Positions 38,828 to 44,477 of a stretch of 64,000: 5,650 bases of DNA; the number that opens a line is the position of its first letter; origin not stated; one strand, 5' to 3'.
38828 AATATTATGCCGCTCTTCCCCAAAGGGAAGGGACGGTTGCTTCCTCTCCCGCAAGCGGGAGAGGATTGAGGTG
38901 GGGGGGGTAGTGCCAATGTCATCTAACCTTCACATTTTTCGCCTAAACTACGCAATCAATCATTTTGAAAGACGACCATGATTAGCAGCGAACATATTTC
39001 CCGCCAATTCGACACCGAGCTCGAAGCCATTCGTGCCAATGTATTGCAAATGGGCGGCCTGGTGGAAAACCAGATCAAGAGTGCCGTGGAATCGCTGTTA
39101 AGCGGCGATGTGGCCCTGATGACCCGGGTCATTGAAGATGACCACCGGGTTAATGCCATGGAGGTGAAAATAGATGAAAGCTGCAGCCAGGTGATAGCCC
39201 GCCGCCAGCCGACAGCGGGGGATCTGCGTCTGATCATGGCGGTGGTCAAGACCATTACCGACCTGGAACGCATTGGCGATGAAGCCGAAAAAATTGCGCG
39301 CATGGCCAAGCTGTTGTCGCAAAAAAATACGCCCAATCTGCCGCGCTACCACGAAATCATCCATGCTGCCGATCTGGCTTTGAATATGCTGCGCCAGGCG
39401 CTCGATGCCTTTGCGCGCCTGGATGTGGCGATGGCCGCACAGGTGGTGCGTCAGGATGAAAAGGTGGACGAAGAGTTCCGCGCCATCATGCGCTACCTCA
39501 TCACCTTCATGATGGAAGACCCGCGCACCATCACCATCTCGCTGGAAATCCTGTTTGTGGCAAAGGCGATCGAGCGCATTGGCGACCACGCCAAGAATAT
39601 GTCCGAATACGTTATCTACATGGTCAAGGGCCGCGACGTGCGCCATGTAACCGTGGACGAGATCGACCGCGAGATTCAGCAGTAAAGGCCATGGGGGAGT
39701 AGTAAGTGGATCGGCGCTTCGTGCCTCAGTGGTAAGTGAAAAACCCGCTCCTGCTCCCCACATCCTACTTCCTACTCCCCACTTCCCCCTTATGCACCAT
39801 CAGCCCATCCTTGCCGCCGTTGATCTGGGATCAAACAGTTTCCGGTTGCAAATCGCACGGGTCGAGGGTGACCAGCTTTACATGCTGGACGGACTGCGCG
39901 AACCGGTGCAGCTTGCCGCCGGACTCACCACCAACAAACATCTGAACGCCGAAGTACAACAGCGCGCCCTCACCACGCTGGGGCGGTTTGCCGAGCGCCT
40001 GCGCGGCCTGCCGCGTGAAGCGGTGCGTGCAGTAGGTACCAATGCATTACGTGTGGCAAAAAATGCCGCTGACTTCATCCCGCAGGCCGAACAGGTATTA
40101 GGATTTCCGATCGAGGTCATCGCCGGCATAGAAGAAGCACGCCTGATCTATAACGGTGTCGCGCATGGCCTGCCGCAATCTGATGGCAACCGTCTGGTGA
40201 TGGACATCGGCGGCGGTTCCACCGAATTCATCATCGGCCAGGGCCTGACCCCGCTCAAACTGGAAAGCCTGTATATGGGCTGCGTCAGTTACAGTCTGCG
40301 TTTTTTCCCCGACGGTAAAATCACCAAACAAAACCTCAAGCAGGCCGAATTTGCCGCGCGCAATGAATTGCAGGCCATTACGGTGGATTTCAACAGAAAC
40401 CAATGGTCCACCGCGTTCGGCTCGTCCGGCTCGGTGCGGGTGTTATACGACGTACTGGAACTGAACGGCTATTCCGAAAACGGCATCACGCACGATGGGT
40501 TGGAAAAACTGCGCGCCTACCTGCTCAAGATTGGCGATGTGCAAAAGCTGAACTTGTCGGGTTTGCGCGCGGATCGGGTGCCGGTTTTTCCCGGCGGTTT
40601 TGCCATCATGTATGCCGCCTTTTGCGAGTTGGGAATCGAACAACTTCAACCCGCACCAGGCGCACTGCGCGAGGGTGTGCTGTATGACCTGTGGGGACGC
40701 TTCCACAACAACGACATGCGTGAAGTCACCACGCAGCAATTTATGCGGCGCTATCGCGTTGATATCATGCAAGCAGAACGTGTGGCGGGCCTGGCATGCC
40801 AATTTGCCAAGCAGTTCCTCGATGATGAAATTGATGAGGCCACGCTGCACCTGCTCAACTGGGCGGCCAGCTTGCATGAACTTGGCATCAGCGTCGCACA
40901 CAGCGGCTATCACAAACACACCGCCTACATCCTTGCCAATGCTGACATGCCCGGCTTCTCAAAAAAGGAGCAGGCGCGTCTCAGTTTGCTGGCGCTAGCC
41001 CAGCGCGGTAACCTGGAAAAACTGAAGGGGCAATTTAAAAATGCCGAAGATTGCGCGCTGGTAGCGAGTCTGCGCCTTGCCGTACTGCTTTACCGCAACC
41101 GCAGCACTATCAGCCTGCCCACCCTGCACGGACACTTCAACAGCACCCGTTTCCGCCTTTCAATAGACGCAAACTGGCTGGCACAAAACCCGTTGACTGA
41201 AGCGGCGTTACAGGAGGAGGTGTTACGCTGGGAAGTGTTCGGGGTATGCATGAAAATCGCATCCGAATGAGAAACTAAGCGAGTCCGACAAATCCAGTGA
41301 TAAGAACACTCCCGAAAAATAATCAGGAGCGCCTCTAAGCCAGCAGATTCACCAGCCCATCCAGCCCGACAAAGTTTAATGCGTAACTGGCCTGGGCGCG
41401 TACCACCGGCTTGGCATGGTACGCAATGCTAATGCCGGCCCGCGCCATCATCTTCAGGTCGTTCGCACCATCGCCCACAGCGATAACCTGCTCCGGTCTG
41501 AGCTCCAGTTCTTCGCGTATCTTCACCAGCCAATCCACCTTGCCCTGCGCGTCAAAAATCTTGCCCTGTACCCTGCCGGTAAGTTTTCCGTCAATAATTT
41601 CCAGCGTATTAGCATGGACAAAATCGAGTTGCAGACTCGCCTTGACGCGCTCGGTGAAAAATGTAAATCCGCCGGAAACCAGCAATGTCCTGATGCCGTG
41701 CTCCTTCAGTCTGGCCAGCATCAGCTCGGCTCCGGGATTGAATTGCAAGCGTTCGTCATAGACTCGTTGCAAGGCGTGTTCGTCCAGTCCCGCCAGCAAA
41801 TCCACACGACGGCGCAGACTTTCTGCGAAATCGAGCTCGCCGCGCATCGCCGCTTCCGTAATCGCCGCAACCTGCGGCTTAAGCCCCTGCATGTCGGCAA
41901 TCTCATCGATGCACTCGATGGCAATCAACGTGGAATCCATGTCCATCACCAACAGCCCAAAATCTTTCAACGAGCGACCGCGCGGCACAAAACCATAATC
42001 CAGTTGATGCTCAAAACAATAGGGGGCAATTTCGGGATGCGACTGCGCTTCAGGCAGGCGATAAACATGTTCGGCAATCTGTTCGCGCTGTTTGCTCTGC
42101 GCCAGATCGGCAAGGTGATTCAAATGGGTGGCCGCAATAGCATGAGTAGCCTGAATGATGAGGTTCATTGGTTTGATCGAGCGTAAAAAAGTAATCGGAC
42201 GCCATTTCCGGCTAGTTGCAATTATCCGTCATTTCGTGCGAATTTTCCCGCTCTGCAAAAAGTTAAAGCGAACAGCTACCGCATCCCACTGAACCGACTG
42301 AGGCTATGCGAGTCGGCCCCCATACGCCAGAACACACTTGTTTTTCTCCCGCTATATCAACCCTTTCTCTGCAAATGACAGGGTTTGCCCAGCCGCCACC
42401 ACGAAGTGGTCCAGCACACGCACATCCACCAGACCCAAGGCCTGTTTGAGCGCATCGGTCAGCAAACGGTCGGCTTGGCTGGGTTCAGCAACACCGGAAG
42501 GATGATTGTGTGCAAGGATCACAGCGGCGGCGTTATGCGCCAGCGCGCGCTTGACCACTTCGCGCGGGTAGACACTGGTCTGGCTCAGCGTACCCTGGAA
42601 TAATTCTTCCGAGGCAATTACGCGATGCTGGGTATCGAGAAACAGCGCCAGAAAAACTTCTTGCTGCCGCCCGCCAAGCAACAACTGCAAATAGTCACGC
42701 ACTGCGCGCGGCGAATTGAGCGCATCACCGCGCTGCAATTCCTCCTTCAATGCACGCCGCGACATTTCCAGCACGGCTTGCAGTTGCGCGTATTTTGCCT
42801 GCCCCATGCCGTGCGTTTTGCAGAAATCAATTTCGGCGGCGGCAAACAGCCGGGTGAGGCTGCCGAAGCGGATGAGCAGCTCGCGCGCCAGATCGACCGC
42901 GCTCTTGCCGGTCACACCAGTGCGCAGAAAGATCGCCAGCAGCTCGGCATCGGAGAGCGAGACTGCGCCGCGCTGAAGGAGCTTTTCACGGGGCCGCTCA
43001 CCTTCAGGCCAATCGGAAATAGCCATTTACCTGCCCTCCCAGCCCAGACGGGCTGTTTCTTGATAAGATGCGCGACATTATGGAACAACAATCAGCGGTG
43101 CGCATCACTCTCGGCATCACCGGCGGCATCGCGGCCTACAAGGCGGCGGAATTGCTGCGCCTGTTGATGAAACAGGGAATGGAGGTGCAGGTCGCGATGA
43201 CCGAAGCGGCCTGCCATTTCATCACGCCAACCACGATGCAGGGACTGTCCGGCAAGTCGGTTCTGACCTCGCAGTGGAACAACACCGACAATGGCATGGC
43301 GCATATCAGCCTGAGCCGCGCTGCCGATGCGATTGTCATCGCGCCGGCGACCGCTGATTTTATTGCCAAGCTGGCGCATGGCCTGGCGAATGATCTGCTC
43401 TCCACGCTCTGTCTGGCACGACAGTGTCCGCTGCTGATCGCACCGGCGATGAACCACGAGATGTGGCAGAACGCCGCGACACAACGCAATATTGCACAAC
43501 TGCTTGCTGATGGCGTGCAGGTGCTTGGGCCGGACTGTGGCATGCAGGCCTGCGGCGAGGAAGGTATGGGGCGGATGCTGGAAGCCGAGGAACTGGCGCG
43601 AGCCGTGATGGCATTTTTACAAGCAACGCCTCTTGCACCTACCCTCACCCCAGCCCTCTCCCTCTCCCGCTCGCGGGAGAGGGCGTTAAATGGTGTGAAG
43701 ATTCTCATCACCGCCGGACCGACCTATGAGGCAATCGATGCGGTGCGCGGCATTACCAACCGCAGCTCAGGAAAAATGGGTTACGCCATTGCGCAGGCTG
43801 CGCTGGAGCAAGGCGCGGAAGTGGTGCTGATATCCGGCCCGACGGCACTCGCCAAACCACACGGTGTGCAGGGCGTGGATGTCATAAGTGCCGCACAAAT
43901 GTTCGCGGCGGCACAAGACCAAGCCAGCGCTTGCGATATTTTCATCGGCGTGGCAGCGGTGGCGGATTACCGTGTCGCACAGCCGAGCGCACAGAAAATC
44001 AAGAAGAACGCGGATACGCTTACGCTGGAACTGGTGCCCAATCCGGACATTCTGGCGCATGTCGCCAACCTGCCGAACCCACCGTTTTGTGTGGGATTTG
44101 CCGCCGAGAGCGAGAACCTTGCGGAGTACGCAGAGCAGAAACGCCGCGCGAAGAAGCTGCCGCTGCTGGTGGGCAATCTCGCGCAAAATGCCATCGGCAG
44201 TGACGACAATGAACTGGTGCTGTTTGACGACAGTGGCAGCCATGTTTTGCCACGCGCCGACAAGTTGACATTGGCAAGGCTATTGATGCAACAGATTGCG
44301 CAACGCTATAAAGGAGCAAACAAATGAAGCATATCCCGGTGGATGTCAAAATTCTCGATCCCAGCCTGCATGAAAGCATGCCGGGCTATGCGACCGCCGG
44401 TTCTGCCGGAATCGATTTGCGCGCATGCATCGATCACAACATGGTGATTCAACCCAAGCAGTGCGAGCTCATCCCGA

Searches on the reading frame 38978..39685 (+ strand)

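Call 83: search_protein_families(library=pfam, max_evalue=1e-8, proteins=[window:38978-39685:+])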
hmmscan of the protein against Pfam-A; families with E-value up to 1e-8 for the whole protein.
window:38978-39685:+ (235 aa): 1 family
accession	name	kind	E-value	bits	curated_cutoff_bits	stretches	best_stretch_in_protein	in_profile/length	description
PF01895.24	PhoU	-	3.8e-43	146.2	23.5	2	22-109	1-88/89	PhoU domain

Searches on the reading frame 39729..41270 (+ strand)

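Call 83: search_protein_families(library=pfam, max_evalue=1e-8, proteins=[window:39729-41270:+])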
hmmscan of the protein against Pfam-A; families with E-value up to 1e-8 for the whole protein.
window:39729-41270:+ (513 aa): 2 families
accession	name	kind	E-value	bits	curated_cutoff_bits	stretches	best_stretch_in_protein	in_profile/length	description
PF02541.22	Ppx-GppA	-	6.5e-72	242.8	27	1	42-322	2-282/285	Ppx/GppA phosphatase family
PF21447.3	Ppx-GppA_III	-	1.3e-43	149.3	27.3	1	331-497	2-176/177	Ppx/GppA phosphatase, domain III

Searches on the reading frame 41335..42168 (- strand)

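Call 83: search_protein_families(library=pfam, max_evalue=1e-8, proteins=[window:41335-42168:-])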
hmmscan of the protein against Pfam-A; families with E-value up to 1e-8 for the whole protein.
window:41335-42168:- (277 aa): 3 families
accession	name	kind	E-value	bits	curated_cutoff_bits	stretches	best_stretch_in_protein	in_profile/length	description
PF12710.13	HAD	-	3.2e-23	83.6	27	1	74-241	2-188/189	haloacid dehalogenase-like hydrolase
PF00702.32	Hydrolase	-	9.5e-21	75.5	26.4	1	72-245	3-191/191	haloacid dehalogenase-like hydrolase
PF08282.18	Hydrolase_3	-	3.5e-09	37.2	20.9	0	210-274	188-253/255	haloacid dehalogenase-like hydrolase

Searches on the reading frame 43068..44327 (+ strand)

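Call 83: search_protein_families(library=pfam, max_evalue=1e-8, proteins=[window:43068-44327:+])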
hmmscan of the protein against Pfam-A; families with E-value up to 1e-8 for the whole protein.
window:43068-44327:+ (419 aa): 2 families
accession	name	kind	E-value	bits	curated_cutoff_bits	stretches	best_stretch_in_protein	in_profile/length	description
PF04127.22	DFP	-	5.6e-66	222.3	22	1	207-385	1-185/186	DNA/pantothenate metabolism flavoprotein C-terminal domain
PF02441.25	Flavoprotein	-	4.5e-34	117.8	22.7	1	12-181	2-159/162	Flavoprotein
